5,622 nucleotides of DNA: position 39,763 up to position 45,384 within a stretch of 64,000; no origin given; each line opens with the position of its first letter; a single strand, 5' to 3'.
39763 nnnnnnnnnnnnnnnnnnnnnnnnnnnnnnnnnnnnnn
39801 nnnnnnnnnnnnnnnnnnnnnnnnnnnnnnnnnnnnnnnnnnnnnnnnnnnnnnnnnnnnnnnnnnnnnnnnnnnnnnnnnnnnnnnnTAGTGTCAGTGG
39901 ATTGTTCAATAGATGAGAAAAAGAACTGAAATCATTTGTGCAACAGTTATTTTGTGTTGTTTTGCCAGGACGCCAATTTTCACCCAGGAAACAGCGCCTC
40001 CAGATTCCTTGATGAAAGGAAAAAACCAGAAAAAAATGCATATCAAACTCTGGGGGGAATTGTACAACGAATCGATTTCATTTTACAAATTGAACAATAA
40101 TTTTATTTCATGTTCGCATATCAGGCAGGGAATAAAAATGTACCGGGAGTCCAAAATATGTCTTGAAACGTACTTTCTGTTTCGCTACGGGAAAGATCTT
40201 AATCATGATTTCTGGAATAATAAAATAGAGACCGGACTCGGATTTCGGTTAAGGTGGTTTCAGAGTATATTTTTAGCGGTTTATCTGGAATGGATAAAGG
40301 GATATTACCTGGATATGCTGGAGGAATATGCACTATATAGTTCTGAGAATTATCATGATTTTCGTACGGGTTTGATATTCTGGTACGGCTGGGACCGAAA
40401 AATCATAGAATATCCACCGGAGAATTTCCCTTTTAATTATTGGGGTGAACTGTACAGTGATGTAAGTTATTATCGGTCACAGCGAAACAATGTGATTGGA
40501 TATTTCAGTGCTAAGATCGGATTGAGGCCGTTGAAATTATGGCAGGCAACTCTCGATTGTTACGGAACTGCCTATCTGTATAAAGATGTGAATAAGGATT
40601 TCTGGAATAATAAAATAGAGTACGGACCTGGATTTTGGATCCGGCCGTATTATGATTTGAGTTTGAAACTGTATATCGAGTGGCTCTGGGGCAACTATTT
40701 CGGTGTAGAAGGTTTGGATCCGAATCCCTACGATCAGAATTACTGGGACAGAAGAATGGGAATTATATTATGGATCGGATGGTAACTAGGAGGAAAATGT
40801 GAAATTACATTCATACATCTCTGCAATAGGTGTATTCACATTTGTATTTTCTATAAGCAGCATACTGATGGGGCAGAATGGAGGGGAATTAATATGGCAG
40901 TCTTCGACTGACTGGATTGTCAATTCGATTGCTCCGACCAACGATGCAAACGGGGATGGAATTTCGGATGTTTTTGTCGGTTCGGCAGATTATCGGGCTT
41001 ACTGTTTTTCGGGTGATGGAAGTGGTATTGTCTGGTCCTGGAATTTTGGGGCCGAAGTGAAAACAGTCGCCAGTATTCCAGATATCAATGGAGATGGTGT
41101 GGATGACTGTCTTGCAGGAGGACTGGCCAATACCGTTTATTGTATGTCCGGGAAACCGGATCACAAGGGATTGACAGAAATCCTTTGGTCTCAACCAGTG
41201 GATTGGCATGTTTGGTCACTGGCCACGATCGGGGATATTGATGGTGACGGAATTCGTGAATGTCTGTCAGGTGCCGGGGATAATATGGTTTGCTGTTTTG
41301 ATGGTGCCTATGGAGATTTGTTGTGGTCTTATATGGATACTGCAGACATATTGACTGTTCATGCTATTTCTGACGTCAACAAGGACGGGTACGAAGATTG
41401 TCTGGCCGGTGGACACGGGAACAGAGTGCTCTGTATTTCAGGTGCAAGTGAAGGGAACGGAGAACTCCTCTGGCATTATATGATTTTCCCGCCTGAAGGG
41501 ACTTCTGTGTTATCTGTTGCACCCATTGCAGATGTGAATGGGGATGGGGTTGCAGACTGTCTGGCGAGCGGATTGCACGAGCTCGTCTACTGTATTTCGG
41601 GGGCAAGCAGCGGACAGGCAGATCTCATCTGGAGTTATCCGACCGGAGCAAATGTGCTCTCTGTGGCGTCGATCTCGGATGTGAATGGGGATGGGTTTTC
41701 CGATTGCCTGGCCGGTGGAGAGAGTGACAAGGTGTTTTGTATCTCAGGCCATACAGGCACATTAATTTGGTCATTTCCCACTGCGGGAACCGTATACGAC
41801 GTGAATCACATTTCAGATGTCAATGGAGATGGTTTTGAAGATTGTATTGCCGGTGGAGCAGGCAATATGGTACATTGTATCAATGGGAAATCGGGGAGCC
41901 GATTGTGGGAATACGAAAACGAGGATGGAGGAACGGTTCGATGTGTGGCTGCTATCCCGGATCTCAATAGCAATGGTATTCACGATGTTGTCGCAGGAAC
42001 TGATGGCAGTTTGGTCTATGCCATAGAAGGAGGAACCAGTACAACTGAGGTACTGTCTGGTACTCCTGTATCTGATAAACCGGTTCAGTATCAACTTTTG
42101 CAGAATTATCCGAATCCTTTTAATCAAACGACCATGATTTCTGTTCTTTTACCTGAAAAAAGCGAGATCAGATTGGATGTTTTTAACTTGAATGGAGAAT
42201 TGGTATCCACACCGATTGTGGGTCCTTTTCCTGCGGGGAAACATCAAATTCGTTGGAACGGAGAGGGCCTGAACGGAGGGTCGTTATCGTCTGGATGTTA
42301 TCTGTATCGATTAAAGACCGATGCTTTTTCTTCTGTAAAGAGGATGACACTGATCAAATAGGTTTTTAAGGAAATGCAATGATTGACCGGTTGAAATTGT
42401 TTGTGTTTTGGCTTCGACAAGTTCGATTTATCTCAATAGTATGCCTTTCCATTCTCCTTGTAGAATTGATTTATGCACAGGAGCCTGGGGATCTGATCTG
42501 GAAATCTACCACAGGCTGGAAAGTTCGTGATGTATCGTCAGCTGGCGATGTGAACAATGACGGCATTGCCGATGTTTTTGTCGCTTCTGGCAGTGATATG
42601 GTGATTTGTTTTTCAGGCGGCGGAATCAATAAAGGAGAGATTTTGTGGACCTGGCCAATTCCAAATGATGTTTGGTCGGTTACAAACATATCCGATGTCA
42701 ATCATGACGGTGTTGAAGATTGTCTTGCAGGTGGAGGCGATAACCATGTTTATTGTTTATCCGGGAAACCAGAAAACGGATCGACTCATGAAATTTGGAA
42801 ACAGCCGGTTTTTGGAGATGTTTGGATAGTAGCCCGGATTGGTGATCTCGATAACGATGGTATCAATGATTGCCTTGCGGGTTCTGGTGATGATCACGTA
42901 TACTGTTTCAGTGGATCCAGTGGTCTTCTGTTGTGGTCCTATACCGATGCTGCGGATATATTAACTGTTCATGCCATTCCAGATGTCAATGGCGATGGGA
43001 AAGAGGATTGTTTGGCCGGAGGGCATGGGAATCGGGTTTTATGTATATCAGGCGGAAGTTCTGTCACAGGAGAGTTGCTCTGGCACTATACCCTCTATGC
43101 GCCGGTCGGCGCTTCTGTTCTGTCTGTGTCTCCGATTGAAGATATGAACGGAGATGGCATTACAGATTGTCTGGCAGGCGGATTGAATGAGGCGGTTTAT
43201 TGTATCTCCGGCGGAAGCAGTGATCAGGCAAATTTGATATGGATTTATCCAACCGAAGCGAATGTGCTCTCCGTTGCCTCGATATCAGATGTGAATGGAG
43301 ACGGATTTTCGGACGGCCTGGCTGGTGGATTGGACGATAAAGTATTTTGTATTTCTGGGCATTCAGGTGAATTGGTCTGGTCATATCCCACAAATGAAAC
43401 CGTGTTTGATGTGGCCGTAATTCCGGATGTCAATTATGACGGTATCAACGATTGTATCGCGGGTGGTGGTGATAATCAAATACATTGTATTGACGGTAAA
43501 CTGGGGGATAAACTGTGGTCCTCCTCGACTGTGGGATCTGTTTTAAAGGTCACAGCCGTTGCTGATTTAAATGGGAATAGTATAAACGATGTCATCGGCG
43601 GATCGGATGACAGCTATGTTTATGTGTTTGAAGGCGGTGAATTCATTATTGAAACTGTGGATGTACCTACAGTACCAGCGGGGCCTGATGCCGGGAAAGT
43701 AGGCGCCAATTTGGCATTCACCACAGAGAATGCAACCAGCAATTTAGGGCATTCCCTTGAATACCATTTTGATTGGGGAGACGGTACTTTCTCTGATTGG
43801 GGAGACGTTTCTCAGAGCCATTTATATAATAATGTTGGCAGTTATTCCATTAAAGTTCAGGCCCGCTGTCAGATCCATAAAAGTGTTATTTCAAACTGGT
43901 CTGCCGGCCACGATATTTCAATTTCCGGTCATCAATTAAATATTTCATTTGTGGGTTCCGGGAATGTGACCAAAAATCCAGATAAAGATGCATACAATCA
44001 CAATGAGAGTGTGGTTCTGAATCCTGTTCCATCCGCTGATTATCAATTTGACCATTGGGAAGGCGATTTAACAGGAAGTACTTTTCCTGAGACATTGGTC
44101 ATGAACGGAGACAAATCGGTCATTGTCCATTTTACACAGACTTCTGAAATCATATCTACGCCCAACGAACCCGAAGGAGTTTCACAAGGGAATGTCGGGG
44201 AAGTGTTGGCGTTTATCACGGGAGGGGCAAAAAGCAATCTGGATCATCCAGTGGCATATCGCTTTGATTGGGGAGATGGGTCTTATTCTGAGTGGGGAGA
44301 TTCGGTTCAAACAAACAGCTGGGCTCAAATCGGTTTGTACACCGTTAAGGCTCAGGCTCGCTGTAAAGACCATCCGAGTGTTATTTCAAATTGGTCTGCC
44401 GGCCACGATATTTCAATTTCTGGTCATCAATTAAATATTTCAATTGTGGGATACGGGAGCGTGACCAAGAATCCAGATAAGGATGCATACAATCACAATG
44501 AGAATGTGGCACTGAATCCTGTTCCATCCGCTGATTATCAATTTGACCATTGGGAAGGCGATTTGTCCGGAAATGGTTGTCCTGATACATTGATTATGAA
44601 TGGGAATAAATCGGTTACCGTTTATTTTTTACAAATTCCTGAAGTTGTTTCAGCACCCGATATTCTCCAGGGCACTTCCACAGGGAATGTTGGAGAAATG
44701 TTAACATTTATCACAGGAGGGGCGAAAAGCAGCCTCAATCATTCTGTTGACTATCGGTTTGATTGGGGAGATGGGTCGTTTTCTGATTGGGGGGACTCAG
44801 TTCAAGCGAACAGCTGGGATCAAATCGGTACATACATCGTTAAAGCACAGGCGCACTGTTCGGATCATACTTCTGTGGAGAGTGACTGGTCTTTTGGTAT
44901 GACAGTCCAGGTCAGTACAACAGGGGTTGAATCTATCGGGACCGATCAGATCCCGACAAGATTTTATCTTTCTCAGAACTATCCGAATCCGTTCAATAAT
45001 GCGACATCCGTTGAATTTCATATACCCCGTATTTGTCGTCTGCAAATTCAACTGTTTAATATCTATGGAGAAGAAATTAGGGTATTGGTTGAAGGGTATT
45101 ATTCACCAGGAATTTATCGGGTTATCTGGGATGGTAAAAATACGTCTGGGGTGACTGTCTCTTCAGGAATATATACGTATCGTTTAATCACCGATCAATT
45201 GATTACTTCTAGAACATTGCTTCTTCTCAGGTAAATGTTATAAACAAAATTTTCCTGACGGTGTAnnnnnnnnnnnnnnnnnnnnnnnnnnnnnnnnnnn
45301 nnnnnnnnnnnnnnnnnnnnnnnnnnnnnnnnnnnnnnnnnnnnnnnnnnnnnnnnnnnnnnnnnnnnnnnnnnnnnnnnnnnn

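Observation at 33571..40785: Diderm YdaL/YdaM-like exopolysaccharide system with a giant fused processing enzyme and an OM barrel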

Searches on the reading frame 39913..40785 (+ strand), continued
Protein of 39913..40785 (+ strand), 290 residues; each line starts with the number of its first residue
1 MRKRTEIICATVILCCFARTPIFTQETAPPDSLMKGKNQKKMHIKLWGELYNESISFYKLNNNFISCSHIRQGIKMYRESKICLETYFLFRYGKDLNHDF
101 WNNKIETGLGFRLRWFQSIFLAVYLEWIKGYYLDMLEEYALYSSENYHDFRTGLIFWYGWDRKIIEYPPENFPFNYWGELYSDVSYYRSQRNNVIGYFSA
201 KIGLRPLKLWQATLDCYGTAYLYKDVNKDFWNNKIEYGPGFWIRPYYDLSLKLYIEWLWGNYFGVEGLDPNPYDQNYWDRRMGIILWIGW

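Call 79: find_encoding_contigs(protein=P0352, flank=8000, max_places=1)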
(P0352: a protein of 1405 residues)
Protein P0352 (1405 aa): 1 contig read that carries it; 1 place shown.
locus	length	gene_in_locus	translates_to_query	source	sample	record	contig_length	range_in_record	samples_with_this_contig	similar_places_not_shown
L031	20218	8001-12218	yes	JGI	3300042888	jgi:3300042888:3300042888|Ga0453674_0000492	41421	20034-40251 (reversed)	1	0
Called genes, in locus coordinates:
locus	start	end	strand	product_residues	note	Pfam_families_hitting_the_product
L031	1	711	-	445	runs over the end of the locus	PF02878:PGM_PMM_I, PF02879:PGM_PMM_II, PF02880:PGM_PMM_III, PF00408:PGM_PMM_IV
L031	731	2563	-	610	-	PF13522:GATase_6, PF13537:GATase_7, PF01380:SIS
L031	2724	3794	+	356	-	PF03721:UDPG_MGDP_dh_N, PF00984:UDPG_MGDP_dh, PF03720:UDPG_MGDP_dh_C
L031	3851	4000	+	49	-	-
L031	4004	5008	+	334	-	PF01073:3Beta_HSD, PF01370:Epimerase, PF02719:Polysacc_synt_2, PF04321:RmlD_sub_bind (weak), PF07993:NAD_binding_4 (faint), PF16363:GDP_Man_Dehyd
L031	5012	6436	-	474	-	PF05150:Legionella_OMP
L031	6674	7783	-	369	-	PF02350:Epimerase_2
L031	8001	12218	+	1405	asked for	PF00515:TPR_1 (faint), PF07719:TPR_2 (faint), PF13174:TPR_6 (faint), PF13181:TPR_8 (faint), PF13371:TPR_9 (faint), PF13374:TPR_10 (faint), PF13424:TPR_12 (faint), PF13428:TPR_14 (faint), +8 more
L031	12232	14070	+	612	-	PF13641:Glyco_tranf_2_3, PF13632:Glyco_trans_2_3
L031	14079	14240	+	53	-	PF04754:Transposase_31 (weak)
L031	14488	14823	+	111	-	PF27070:HTH_Rpn_C (weak)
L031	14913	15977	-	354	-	-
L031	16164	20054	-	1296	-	PF00109:ketoacyl-synt, PF02801:Ketoacyl-synt_C, PF16197:KAsynt_C_assoc, PF22336:RhiE-like_linker, PF22621:CurL-like_PKS_C, PF14765:PS-DH, PF00550:PP-binding, PF00975:Thioesterase, +1 more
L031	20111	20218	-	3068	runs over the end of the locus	PF00501:AMP-binding, PF23024:AMP-dom_DIP2-like, PF00550:PP-binding, PF00109:ketoacyl-synt, PF02801:Ketoacyl-synt_C, PF16197:KAsynt_C_assoc, PF22336:RhiE-like_linker, PF22621:CurL-like_PKS_C, +16 more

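Call 80: find_encoding_contigs(protein=P0289, flank=8000, max_places=1)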
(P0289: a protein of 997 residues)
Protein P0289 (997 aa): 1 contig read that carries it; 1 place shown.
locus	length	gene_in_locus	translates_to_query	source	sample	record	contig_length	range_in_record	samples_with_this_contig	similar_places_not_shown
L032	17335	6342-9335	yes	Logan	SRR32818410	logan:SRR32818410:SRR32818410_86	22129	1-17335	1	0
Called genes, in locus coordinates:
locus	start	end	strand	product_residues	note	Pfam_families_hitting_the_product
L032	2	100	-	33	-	?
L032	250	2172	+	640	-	-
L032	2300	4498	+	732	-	PF07719:TPR_2 (faint), PF13432:TPR_16 (weak), PF13414:TPR_11 (weak), PF13424:TPR_12 (weak), PF14559:TPR_19, PF00515:TPR_1 (weak), PF14559:TPR_19 (weak), PF13844:Glyco_transf_41, +13 more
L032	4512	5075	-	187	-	-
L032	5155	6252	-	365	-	PF02350:Epimerase_2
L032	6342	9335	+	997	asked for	PF13174:TPR_6 (faint), PF23914:TPR_CcmH_CycH (faint), PF13428:TPR_14 (faint), PF13431:TPR_17 (faint), PF14559:TPR_19 (faint), PF00515:TPR_1 (faint), PF07719:TPR_2 (faint), PF13181:TPR_8 (faint), +4 more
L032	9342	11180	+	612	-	PF13641:Glyco_tranf_2_3, PF13632:Glyco_trans_2_3, PF05157:MshEN (faint)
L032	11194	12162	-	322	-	PF01073:3Beta_HSD, PF01370:Epimerase, PF02719:Polysacc_synt_2, PF04321:RmlD_sub_bind (weak), PF05368:NmrA (faint), PF16363:GDP_Man_Dehyd, PF07993:NAD_binding_4 (weak)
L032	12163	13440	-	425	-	PF03721:UDPG_MGDP_dh_N, PF00984:UDPG_MGDP_dh, PF03720:UDPG_MGDP_dh_C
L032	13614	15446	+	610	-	PF13522:GATase_6, PF13537:GATase_7, PF01380:SIS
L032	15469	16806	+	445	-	PF02878:PGM_PMM_I, PF02879:PGM_PMM_II, PF02880:PGM_PMM_III, PF00408:PGM_PMM_IV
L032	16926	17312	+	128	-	-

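Call 81: find_encoding_contigs(protein=P0234, flank=8000, max_places=1)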
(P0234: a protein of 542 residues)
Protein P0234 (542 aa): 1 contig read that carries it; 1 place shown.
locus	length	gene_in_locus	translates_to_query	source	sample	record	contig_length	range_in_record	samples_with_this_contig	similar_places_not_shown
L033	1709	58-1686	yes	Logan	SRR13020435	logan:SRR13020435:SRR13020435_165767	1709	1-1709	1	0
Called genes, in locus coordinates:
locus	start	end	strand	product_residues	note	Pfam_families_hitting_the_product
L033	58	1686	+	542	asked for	PF23914:TPR_CcmH_CycH (faint), PF00515:TPR_1 (faint), PF07719:TPR_2 (faint), PF13174:TPR_6 (faint), PF13181:TPR_8 (faint), PF13414:TPR_11 (faint), PF13432:TPR_16 (weak), PF14559:TPR_19 (weak), +2 more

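Call 93: find_encoding_contigs(protein=window:39913-40785:+, flank=1000, max_places=3)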
Protein window:39913-40785:+ (290 aa): no gene with exactly this product is on record in the collection.
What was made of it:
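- Tried and rejected: An exact look-up of the window's C protein found no source record (call 93), so the organism is not identified.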

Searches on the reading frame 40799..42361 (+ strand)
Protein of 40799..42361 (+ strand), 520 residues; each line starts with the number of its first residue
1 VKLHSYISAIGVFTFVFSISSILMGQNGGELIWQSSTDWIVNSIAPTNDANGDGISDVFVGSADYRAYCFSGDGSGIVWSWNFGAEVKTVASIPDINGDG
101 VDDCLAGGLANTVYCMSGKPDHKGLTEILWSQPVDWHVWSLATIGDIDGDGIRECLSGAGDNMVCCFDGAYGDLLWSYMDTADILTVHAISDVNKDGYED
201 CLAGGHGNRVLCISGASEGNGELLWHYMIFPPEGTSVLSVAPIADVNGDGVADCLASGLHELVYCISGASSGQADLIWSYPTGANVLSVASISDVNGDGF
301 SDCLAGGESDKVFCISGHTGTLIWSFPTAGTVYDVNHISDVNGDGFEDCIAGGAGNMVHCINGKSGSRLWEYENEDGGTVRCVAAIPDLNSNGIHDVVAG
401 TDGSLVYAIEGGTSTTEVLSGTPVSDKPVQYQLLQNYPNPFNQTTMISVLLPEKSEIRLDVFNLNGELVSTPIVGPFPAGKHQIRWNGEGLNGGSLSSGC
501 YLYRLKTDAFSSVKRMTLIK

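Call 5: search_protein_families(library=pfam, proteins=[window:40799-42361:+], max_evalue=0.1)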
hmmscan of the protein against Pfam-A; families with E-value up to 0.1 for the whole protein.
window:40799-42361:+ (520 aa): 10 families
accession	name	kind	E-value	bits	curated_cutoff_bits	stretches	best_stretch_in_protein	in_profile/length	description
PF13517.12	FG-GAP_3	-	6.8e-26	91.1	26.9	5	192-255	1-60/61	FG-GAP-like repeat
PF13570.13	Beta-prop_ACSF4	-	8.8e-19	68.5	133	2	27-227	79-251/329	Beta-alanine-activating enzyme, beta-propeller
PF25292.1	Beta-prop_CGLA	-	8.9e-17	62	26.8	3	318-428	16-122/316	Lambda-carrageenase beta-propeller domain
PF01839.29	FG-GAP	-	2.7e-16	59.5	22.1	1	42-79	3-35/37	FG-GAP repeat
PF13360.13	PQQ_2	-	1e-12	48.7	27.6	2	27-278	11-193/233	Outer membrane protein assembly factor BamB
PF23727.1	Beta-prop_FAM234A_B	-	5.3e-12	45.4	26.4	2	254-349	42-144/467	FAM234A/B beta-propeller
PF13860.13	FlgD_ig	-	5.6e-07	29.9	27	1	443-506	8-74/79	FlgD Ig-like domain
PF18962.6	Por_Secre_tail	-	1.1e-06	29.3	27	1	437-516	2-73/75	Secretion system C-terminal sorting domain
PF13585.12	CHU_C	-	0.012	16.1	27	0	453-507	25-72/86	CHU_C Type IX secretion signal domain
PF14783.12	BBS2_Mid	-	0.019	15.5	27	0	144-191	4-49/108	Ciliary BBSome complex subunit 2, middle region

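Call 6: search_protein_families(library=ncbifam, proteins=[window:40799-42361:+], max_evalue=0.1)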
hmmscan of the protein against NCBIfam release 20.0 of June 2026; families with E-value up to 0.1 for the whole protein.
window:40799-42361:+ (520 aa): 7 families
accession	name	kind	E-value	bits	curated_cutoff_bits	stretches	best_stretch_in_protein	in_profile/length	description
NF052323.1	T9SSA_dep_M6i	equivalog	2e-09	36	600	2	435-507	959-1026/1043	T9SS-dependent M6-like inactivated metalloprotease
TIGR04183.1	Por_Secre_tail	domain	4.1e-07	29.9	23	1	437-516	2-69/72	T9SS type A sorting domain-containing protein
NF033707.1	T9SS_sortase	equivalog_domain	2.8e-06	25.3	420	1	425-508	990-1078/1095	type IX secretion system sortase PorU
TIGR03300.1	assembly_YfgL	equivalog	3.1e-06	26.1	285.2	1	159-251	152-238/377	outer membrane protein assembly factor BamB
NF005176.1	PRK06655.1-1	equivalog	0.00025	21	230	1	446-508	88-150/197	flagellar hook assembly protein FlgD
NF038113.1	T9SSA_dep_M36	equivalog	0.0003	19.1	885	1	425-516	784-866/869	T9SS-dependent M36 family metallopeptidase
NF047539.1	XAC2610_fam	domain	0.0057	17.1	35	0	487-517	18-47/89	XAC2610-related protein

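Call 83: search_solved_structures(query=window:40799-42361:+, max_evalue=0.01)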
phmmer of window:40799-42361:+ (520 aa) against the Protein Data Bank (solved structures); distinct sequences matched with E-value up to 0.01: 0.

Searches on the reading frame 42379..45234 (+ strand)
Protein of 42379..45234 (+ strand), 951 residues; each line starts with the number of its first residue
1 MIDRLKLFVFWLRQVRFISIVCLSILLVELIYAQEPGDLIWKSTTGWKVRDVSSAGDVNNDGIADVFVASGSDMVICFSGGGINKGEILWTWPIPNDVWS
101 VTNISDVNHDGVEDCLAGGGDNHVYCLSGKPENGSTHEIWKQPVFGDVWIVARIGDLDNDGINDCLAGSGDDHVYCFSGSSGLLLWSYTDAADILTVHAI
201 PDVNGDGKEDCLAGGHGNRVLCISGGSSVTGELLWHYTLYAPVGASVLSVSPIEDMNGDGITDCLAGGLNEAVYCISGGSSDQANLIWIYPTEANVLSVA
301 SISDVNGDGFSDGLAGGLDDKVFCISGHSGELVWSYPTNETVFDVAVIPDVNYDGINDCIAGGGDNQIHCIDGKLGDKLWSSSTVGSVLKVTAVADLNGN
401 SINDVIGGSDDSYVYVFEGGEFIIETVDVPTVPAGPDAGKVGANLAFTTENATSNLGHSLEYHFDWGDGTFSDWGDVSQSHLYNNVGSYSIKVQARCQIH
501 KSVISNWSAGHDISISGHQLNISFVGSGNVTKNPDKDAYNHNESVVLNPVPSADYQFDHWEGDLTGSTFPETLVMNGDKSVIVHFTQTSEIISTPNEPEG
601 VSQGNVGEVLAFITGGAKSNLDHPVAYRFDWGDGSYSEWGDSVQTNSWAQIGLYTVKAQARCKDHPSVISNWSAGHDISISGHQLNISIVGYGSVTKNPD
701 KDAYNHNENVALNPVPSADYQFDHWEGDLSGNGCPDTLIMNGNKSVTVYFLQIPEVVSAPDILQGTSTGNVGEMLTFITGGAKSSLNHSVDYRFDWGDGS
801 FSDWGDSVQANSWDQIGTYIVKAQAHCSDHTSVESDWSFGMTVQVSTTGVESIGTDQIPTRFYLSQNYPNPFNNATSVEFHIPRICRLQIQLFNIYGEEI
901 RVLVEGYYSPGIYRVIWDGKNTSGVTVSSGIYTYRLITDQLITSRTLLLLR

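Call 5: search_protein_families(library=pfam, proteins=[window:42379-45234:+], max_evalue=0.1)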
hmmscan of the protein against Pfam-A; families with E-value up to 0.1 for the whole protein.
window:42379-45234:+ (951 aa): 14 families
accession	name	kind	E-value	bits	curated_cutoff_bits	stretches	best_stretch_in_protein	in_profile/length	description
PF13570.13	Beta-prop_ACSF4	-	1.8e-25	90.5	133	3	167-345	108-260/329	Beta-alanine-activating enzyme, beta-propeller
PF18998.6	Flg_new_2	-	1.3e-16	60.7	23.6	2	685-753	3-72/73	Divergent InlB B-repeat domain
PF25292.1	Beta-prop_CGLA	-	2.6e-14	53.9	26.8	2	33-130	14-105/316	Lambda-carrageenase beta-propeller domain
PF13517.12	FG-GAP_3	-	3.7e-14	53.5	26.9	5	57-116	1-60/61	FG-GAP-like repeat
PF13360.13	PQQ_2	-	4.4e-11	43.3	27.6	2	120-274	32-182/233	Outer membrane protein assembly factor BamB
PF18911.6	PKD_4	-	5.4e-11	42.8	27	2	430-495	4-68/85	PKD domain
PF00801.26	PKD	-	1.1e-07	32.2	23.5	1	432-495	4-65/80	PKD domain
PF01839.29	FG-GAP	-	2.1e-06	27.9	22.1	1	54-72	6-24/37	FG-GAP repeat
PF23727.1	Beta-prop_FAM234A_B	-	1.5e-05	24.2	26.4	2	174-265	54-145/467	FAM234A/B beta-propeller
PF13860.13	FlgD_ig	-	2.7e-05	24.5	27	1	888-935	25-72/79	FlgD Ig-like domain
PF14783.12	BBS2_Mid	-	0.0028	18.2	27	0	393-426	3-36/108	Ciliary BBSome complex subunit 2, middle region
PF14376.11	Haem_bd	-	0.0051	17.2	27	0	670-730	61-120/133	Haem-binding domain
PF18962.6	Por_Secre_tail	-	0.025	15.3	27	0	868-907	2-35/75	Secretion system C-terminal sorting domain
PF10261.15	FIT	-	0.061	13.3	21.4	0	494-518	113-132/240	Fat storage-inducing transmembrane protein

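Call 6: search_protein_families(library=ncbifam, proteins=[window:42379-45234:+], max_evalue=0.1)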
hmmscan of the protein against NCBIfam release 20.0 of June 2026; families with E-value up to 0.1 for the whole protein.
window:42379-45234:+ (951 aa): 6 families
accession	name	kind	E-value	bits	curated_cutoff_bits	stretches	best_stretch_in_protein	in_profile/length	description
NF033707.1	T9SS_sortase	equivalog_domain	1e-06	26.8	420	1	866-937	1000-1076/1095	type IX secretion system sortase PorU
TIGR03300.1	assembly_YfgL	equivalog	2.1e-06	26.7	285.2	1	115-248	108-227/377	outer membrane protein assembly factor BamB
TIGR04183.1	Por_Secre_tail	domain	0.00015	21.7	23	1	868-947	2-69/72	T9SS type A sorting domain-containing protein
NF005176.1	PRK06655.1-1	equivalog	0.00097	19.1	230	1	884-936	95-147/197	flagellar hook assembly protein FlgD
NF053608.1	Lsa66_OmpA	equivalog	0.021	13.3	700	1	914-939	204-229/581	fibronectin-binding adhesin Lsa66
TIGR04145.2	Firmicu_CTERM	equivalog_domain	0.025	14.5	50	0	468-493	4-29/191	Firmicu-CTERM sorting domain-containing protein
